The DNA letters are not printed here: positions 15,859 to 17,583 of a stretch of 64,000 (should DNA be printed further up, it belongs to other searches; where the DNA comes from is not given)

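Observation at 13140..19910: Candidate polyprenyl-phosphate pentose/furanose glycosylation operon (GT2 - GtrB/ArnC-like GT2 - YbhN flippase-like - UGM-like mutase - UXS-like decarboxylase - ArnT-like GT-C)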

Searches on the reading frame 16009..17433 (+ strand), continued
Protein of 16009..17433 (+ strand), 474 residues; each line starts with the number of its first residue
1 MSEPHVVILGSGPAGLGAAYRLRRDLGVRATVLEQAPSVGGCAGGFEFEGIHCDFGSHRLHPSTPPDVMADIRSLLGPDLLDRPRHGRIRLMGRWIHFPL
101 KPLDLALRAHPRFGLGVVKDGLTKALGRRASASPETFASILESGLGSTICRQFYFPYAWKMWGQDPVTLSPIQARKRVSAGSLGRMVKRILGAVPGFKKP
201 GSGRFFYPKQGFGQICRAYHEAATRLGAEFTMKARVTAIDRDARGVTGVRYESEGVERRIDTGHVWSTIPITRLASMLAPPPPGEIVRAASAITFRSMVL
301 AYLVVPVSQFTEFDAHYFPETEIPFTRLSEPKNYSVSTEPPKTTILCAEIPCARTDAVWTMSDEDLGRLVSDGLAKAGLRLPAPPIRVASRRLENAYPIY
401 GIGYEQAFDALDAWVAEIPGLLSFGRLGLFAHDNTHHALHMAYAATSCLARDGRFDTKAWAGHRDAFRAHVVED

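Call 18: find_encoding_contigs(protein=P0059, flank=10000, max_places=1)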
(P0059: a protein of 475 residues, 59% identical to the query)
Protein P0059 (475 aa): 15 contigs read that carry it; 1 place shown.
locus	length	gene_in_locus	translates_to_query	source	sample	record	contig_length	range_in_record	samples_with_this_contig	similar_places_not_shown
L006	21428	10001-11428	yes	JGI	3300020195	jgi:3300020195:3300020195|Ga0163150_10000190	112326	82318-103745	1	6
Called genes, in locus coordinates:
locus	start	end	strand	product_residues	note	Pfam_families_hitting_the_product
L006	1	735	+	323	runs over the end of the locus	PF04321:RmlD_sub_bind, PF01370:Epimerase, PF16363:GDP_Man_Dehyd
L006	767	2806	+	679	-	PF02310:B12-binding, PF04055:Radical_SAM (weak)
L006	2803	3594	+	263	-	PF00535:Glycos_transf_2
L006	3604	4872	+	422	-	PF08242:Methyltransf_12 (faint), PF08421:Methyltransf_13, PF13489:Methyltransf_23, PF08484:Methyltransf_14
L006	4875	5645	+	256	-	PF00483:NTP_transferase, PF12804:NTP_transf_3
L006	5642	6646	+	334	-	PF01073:3Beta_HSD, PF01370:Epimerase, PF02719:Polysacc_synt_2, PF04321:RmlD_sub_bind, PF07993:NAD_binding_4, PF16363:GDP_Man_Dehyd, PF13460:NAD_binding_10 (weak)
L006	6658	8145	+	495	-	PF13231:PMT_2 (weak)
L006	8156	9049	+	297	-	PF00535:Glycos_transf_2, PF13641:Glyco_tranf_2_3 (weak)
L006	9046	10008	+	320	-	PF03706:LPG_synthase_TM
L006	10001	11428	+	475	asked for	PF01266:DAO (faint), PF01593:Amino_oxidase, PF13450:NAD_binding_8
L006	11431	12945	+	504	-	-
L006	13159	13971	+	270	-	PF00535:Glycos_transf_2, PF13641:Glyco_tranf_2_3 (faint)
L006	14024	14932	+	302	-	PF01073:3Beta_HSD, PF01370:Epimerase, PF02719:Polysacc_synt_2 (faint), PF04321:RmlD_sub_bind, PF05368:NmrA, PF07993:NAD_binding_4 (weak), PF13460:NAD_binding_10, PF16363:GDP_Man_Dehyd (faint)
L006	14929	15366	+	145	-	-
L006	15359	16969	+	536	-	PF05199:GMC_oxred_C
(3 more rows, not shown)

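Call 25: find_related_loci(query=A1, collection=genome_contigs, flank=10000)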
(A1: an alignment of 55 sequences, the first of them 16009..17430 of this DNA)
Query A1 (474 aa) in genome_contigs; peptide patterns used: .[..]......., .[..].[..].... (x = any residue, [..] = any of these).
599 stretches matched a pattern (row limit reached: there are more); 586 encode a relative of the query (tblastn E <= 1e-3); the best 80 are kept; 80 distinct loci.
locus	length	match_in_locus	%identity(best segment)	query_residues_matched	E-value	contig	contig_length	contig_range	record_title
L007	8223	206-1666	63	1-474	0e+0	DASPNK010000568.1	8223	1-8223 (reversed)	MAG TPA_asm: Planctomycetota bacterium isolate SMAG_U12119 k141_332077, whole genome shotgun sequence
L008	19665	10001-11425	59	1-474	8e-178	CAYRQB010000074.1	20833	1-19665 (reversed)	MAG TPA_asm: uncultured Heliomicrobium sp. isolate SRP287453_co1_6 genome assembly, contig: NODE_4516_length_20833_cov_7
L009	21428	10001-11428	60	1-474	7e-177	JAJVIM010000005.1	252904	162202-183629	MAG: Anaerolineae bacterium isolate Bin_81R c_000000000218, whole genome shotgun sequence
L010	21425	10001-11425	59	1-474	2e-175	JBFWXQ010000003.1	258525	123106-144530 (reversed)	MAG: Blastocatellales bacterium isolate CA_2019_TPBS_144 NODE_406_length_258525_cov_20.509087_TPBS, whole genome shotgun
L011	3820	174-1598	58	1-474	0e+0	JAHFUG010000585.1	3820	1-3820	MAG: Blastocatellia bacterium isolate nzgw74 NODE_3916_length_3821_cov_9.030000, whole genome shotgun sequence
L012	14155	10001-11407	58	5-474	2e-174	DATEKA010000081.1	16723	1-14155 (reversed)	MAG TPA_asm: Candidatus Acidiferrales bacterium isolate SMAG_U8878 k141_1188265, whole genome shotgun sequence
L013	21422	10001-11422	57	1-474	5e-173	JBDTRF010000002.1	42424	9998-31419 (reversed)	MAG: Gemmatimonadota bacterium isolate cluster3_bin.24 NODE_2301_length_42424_cov_7.020109, whole genome shotgun sequenc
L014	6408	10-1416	55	5-474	8e-174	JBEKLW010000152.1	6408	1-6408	MAG: Bryobacteraceae bacterium isolate SPRUCE 37 SPRUCE_37_152, whole genome shotgun sequence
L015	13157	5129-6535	55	5-474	1e-171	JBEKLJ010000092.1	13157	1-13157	MAG: Bryobacteraceae bacterium isolate SPRUCE 368 SPRUCE_368_92, whole genome shotgun sequence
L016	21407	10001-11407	55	5-474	5e-171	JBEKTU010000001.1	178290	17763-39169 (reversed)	MAG: Bryobacteraceae bacterium isolate SPRUCE 565 SPRUCE_565_1, whole genome shotgun sequence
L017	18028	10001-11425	56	1-474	6e-168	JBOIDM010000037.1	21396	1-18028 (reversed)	MAG: Gammaproteobacteria bacterium isolate SC-S_metawrap_bin.27 k127_2798603, whole genome shotgun sequence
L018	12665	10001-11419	58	3-474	2e-170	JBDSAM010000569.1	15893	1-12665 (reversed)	MAG: Blastocatellia bacterium isolate cluster1_bin.11 k127_1344537, whole genome shotgun sequence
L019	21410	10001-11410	56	4-474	5e-170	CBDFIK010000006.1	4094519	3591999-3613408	MAG: Bryobacterales bacterium isolate ee5020dd-fb21-4a65-a252-f506cf0156f0 genome assembly, contig: contig_6, whole geno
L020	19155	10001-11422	55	2-474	6e-170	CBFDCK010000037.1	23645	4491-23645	MAG TPA_asm: uncultured bacterium isolate SRR26215680_binner13_Refined_1 genome assembly, contig: ERZ25073474.1457, whol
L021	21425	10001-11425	56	1-474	9e-169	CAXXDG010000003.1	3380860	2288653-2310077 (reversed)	MAG: Desulfobulbaceae bacterium isolate 52a12dbd-381b-4cd8-bae8-7ed2e1e98fd8 genome assembly, contig: contig_3, whole ge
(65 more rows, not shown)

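Call 28: predict_structure(alignment_id=A1)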
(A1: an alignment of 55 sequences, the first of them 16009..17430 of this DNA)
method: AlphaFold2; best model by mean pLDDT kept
length: 474 residues; sequences in the alignment: 55
mean_pLDDT: 88.0   pTM: 0.87
mean pLDDT of the five models: 88.0, 87.6, 86.5, 86.0, 86.0
residues with pLDDT >= 90: 289; 70-90: 137; 50-70: 46; < 50: 2
segments of 3 or more residues with pLDDT < 50: none
pLDDT, mean of each block of 10 residues (from residue 1): 88 94 96 94 87 80 88 95 88 84 77 89 77 82 88 91 90 76 56 56 78 92 98 97 96 97 94 94 96 92 96 92 94 88 95 95 98 97 96 87 91 94 74 77 95 93 81 49
secondary structure, 60 per line:
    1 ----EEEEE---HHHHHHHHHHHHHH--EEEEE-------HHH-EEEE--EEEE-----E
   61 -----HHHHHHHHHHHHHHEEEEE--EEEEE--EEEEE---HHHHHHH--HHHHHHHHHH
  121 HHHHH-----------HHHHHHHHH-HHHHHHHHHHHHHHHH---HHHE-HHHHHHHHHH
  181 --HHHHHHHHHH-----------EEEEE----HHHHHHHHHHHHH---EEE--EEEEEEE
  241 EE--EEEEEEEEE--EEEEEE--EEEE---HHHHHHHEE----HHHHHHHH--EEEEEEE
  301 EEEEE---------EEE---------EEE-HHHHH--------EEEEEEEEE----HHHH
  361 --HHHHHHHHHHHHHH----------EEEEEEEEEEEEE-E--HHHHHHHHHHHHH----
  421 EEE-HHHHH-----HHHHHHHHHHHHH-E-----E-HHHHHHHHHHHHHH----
elements in order: E5-9 H13-26 E29-33 E45-48 E51-54 H66-79 E80-84 E87-91 E94-98 H102-108 H111-125 H137-145 H147-162 H171-180 H183-192 E204-208 H213-225 E229-231 E234-242 E245-253 E256-261 E264-267 H271-277 H284-291 E294-305 E315-317 E327-329 H331-335 E344-352 H357-360 H363-376 E387-399 H404-416 E421-423 H425-429 H435-447 H457-470

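Call 30: fold_search(model_id=the predicted structure, library=pdb)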
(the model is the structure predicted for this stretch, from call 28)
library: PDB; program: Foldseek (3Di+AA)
matches with E <= 10: 1895; with E <= 0.001: 1066
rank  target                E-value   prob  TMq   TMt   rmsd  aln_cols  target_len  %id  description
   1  4dsg_B                7.0e-28  1.00  0.78  0.79   4.9       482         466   20  Crystal Structure of oxidized UDP-Galactopyranose mutase (released 2012-06-13)
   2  2ive_B                1.6e-27  1.00  0.76  0.79   4.3       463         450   18  Structure of protoporphyrinogen oxidase from Myxococcus xanthus (released 2006-10-17)
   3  4dsh_B                1.8e-27  1.00  0.77  0.78   4.8       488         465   21  Crystal structure of reduced UDP-Galactopyranose mutase (released 2012-06-13)
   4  2ivd_B                2.1e-27  1.00  0.76  0.79   4.3       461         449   18  Structure of protoporphyrinogen oxidase from Myxococcus xanthus with acifluorfen (released 2006-10-17)
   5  2ive_A                2.3e-27  1.00  0.75  0.79   4.4       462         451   19  Structure of protoporphyrinogen oxidase from Myxococcus xanthus (released 2006-10-17)
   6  3ukp_A                2.8e-27  1.00  0.78  0.73   5.0       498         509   19  Crystal structure of R327A UDP-galactopyranose mutase from Aspergillus fumigatus in complex with UDPgalp (released 2012-02-22)
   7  4dsg_A                3.7e-27  1.00  0.78  0.78   4.9       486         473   20  Crystal Structure of oxidized UDP-Galactopyranose mutase (released 2012-06-13)
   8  2ivd_A                6.0e-27  1.00  0.74  0.78   4.5       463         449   18  Structure of protoporphyrinogen oxidase from Myxococcus xanthus with acifluorfen (released 2006-10-17)
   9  9a78_B                6.0e-27  1.00  0.74  0.75   4.8       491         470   16  Integrative model of SYFB-CGOX by crosslinking MS and deep learning (released 2024-09-18)
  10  3ukk_A                1.0e-26  1.00  0.74  0.69   8.8       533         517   19  Crystal structure of R182K-UDP-galactopuranose mutase from Aspergillus fumigatus in complex with UDPgalp (released 2012-02-22)
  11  4ivo                  1.3e-26  1.00  0.71  0.72   5.0       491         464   17  Structure of human protoporphyrinogen IX oxidase(R59Q) (released 2013-03-06)
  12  3ukk_C                1.3e-26  1.00  0.74  0.69   8.8       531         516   19  Crystal structure of R182K-UDP-galactopuranose mutase from Aspergillus fumigatus in complex with UDPgalp (released 2012-02-22)
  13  3ukh_F                1.4e-26  1.00  0.75  0.71   5.5       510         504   20  Crystal structure of udp-galactopyranose mutase from Aspergillus fumigatus in complex with UDPGALP (non-reduced) (released 2012-02-22)
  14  3ukh_B                1.5e-26  1.00  0.75  0.70   5.1       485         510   21  Crystal structure of udp-galactopyranose mutase from Aspergillus fumigatus in complex with UDPGALP (non-reduced) (released 2012-02-22)
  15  5hhf_A                1.6e-26  1.00  0.75  0.71   5.8       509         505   19  Crystal structure of Aspergillus fumigatus UDP-Galactopyranose mutase mutant H63A with covalent FAD-Galactopyranose an (released 2016-02-17)
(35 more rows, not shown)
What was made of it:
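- Foldseek ranks PPO level with UGM (call 30).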
